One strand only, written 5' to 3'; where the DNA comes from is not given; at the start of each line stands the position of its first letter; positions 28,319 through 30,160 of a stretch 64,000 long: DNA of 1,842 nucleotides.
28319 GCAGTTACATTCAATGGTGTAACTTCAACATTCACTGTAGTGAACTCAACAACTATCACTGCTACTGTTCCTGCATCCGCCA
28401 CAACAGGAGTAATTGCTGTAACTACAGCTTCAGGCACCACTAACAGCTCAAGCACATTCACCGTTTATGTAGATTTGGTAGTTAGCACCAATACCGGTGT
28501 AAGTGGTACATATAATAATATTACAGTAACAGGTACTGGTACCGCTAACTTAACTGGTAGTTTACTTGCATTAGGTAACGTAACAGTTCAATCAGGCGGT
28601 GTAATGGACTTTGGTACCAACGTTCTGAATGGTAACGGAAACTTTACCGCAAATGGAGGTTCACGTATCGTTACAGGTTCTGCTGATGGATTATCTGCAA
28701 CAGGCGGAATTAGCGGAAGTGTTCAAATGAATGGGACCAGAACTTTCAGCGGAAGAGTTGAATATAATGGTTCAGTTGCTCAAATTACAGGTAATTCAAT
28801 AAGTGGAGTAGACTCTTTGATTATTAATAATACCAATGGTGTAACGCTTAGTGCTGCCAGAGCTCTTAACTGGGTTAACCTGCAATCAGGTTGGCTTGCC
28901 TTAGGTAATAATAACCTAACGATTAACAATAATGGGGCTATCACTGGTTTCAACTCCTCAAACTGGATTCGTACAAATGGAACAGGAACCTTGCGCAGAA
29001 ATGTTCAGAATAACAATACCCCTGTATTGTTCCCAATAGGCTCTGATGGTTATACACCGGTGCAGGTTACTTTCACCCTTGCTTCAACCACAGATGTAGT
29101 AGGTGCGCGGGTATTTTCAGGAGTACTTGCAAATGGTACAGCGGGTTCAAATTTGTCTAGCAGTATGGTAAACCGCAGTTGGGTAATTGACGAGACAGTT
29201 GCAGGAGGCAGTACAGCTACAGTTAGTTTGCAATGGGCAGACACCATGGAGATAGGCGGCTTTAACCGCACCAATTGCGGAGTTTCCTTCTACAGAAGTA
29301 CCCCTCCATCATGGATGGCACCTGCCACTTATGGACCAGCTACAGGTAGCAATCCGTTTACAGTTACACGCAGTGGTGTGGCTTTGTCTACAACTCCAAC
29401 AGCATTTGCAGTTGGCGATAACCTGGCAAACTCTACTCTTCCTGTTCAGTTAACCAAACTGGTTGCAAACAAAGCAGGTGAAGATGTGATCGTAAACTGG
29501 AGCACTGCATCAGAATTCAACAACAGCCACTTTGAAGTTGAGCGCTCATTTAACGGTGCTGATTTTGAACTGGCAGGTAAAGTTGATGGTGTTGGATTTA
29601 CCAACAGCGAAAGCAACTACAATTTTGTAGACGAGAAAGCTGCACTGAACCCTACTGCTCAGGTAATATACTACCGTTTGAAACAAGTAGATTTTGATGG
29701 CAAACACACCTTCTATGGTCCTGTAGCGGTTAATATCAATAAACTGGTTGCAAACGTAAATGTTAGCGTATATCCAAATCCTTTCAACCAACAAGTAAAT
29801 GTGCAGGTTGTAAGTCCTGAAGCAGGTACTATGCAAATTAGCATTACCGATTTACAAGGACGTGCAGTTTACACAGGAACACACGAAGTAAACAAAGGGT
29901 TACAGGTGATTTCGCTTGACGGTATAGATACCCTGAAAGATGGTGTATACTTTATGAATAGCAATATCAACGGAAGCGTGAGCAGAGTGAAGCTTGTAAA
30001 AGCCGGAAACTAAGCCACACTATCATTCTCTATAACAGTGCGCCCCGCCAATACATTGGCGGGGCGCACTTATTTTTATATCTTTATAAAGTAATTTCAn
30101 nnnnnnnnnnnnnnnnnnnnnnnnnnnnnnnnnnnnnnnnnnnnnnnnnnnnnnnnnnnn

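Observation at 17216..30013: A 4265-aa T9SS-exported beta-helix protein built from a triplicated ~990-aa supermodule plus five IPT/TIG repeats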

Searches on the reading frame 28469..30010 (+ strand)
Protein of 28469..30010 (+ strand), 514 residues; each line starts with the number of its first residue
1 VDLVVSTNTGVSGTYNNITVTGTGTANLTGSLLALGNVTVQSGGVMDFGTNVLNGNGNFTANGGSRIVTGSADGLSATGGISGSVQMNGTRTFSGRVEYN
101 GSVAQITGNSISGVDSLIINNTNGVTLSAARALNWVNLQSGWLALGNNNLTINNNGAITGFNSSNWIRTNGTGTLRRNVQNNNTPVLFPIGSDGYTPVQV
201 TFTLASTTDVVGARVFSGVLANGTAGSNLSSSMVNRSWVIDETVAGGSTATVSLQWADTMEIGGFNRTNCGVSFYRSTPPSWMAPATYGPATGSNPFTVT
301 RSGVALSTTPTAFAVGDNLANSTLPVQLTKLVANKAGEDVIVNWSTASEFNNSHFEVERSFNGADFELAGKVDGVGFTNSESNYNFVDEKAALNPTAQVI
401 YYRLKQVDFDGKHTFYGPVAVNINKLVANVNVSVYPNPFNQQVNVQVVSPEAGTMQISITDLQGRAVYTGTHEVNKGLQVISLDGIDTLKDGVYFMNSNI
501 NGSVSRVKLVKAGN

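Call 30: search_protein_families(library=pfam, proteins=[window:28469-30010:+], max_evalue=1)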
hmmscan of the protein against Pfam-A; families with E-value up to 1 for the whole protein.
window:28469-30010:+ (514 aa): 4 families
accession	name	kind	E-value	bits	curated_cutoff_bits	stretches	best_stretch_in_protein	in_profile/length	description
PF18962.6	Por_Secre_tail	-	2.9e-10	40.7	27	1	434-508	1-72/75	Secretion system C-terminal sorting domain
PF22768.1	SPP1_Dit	-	0.08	13.6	25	1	111-154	38-83/97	Siphovirus-type tail component, C-terminal domain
PF10448.14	POC3_POC4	-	0.083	13.3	22.1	1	317-356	86-132/142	20S proteasome chaperone assembly proteins 3 and 4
PF21426.3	GBS104-like_Ig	-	0.12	13.7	26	1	116-190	36-108/112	Tip pilin GBS104-like, Ig-like domain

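Call 38: search_protein_families(library=ncbifam, proteins=[window:28469-30010:+], max_evalue=1)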
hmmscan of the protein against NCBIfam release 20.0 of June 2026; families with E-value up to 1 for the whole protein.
window:28469-30010:+ (514 aa): 3 families
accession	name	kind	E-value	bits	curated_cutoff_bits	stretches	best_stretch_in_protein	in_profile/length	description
TIGR04183.1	Por_Secre_tail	domain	7.6e-11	41.8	23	1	434-511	1-71/72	T9SS type A sorting domain-containing protein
NF038113.1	T9SSA_dep_M36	equivalog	1.7e-09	36.4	885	1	409-510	771-867/869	T9SS-dependent M36 family metallopeptidase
NF052323.1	T9SSA_dep_M6i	equivalog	0.00053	18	600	1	431-500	957-1026/1043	T9SS-dependent M6-like inactivated metalloprotease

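Call 67: search_solved_structures(query=window:28469-30010:+, max_evalue=1)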
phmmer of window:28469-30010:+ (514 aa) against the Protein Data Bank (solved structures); distinct sequences matched with E-value up to 1: 5.
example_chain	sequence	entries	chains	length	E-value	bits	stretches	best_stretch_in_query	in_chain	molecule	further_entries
9rsb_A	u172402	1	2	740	0.29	12.9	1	97-201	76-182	Phenylalanine ammonia-lyase 1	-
6f6t_A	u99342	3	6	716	0.3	12.9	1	97-201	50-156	Phenylalanine ammonia-lyase 1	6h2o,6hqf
1w27_A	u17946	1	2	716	0.3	12.9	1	97-201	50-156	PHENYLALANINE AMMONIA-LYASE 1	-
8db4_B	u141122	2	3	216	0.54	12.1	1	376-443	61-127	13T1 Light chain | 13T1 Fab light chain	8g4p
9njl_L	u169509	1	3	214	0.74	11.6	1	376-443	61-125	MARV16 Light Chain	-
